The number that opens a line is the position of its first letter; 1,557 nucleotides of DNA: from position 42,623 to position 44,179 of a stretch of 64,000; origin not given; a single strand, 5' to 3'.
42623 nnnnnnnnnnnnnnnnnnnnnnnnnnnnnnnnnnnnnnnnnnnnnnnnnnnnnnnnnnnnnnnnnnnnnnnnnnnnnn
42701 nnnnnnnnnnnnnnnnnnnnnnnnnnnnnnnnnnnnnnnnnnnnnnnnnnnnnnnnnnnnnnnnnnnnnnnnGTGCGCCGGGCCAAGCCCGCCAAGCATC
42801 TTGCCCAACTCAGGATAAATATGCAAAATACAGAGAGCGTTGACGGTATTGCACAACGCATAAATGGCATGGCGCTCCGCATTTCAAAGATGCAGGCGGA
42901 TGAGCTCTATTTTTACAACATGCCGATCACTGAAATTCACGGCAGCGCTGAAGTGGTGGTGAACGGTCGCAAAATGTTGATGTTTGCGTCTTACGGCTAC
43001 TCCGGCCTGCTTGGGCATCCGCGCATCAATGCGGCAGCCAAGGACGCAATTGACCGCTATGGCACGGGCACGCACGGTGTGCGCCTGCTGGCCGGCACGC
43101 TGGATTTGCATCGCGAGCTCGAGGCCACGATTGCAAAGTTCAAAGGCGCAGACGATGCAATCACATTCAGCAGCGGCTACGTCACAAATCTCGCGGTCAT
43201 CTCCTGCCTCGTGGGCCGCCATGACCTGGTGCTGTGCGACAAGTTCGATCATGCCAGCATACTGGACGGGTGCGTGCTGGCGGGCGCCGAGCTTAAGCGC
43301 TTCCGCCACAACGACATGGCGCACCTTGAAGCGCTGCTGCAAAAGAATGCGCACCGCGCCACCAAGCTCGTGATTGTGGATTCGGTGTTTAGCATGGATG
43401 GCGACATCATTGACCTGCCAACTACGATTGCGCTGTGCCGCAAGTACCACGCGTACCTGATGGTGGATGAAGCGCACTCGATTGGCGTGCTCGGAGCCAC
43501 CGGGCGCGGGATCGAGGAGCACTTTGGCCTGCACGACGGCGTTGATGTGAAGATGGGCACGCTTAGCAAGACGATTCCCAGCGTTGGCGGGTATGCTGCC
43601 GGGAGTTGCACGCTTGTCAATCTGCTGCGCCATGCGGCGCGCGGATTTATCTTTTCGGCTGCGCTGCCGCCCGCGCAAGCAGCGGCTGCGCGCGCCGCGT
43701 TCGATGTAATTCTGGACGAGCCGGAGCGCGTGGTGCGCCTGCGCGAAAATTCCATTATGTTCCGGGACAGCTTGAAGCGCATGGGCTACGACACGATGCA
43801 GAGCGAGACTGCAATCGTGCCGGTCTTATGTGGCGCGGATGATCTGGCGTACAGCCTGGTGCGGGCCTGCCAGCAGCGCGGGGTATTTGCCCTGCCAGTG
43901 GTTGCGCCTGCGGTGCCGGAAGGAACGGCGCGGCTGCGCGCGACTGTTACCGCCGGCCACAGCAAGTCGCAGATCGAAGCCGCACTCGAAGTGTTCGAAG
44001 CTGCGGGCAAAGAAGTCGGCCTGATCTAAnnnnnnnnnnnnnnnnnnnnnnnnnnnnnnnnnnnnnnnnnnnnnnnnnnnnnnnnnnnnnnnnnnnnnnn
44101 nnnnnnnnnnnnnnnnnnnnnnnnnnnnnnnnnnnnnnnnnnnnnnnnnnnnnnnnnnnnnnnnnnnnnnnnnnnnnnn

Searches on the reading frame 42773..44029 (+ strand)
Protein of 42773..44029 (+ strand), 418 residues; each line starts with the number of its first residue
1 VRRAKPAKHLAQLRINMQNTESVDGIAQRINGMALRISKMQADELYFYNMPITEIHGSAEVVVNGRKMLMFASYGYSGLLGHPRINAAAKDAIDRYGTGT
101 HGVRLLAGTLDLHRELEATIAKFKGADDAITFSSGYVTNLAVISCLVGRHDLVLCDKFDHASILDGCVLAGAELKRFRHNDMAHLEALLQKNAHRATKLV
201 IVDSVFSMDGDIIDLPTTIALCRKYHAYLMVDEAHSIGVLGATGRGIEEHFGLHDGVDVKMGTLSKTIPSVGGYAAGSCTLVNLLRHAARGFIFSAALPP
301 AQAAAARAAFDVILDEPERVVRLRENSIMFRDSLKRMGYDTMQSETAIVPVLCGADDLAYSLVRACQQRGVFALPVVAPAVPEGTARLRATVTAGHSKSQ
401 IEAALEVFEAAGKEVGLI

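Call 22: search_protein_families(library=ncbifam, proteins=[window:42773-44029:+], max_evalue=0.00001)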
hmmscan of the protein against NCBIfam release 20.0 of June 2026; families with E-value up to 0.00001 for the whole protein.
window:42773-44029:+ (418 aa): 11 families
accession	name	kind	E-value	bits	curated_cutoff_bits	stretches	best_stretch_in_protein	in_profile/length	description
TIGR01825.1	gly_Cac_T_rel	subfamily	3.4e-122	407.8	535.4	1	38-418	6-385/385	BioF/Kbl family PLP-dependent acyltransferase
NF047600.1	SerpalmtaseCFB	equivalog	3.4e-121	404.6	640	1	37-415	15-392/395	serine palmitoyltransferase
TIGR00858.1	bioF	equivalog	7.9e-120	399.9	426.45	1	56-408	11-364/365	8-amino-7-oxononanoate synthase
NF005394.0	PRK06939.1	equivalog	5.3e-113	377.7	460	1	33-418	9-397/397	glycine C-acetyltransferase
NF047599.1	SerpalmtaseBetaP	equivalog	2.7e-101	339.1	500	1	26-415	3-393/394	serine palmitoyltransferase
TIGR01822.1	2am3keto_CoA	equivalog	1.5e-94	317.2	493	1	44-418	16-393/393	glycine C-acetyltransferase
NF047603.1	SerpalmtaseAlphaP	equivalog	8.2e-90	301.3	670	1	49-418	28-399/399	serine palmitoyltransferase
TIGR01821.1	5aminolev_synth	equivalog_domain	1.6e-77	261.1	338.55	1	65-417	44-399/402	5-aminolevulinate synthase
NF005526.0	PRK07179.1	equivalog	2.5e-58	197.6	428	1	66-415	54-399/407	alpha-hydroxyketone-type quorum-sensing autoinducer synthase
NF004608.1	PRK05937.1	equivalog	2.3e-38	131.9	399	1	99-320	42-264/366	8-amino-7-oxononanoate synthase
NF005697.0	PRK07505.1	subfamily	1.2e-36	126.2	342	1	61-408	43-395/405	hypothetical protein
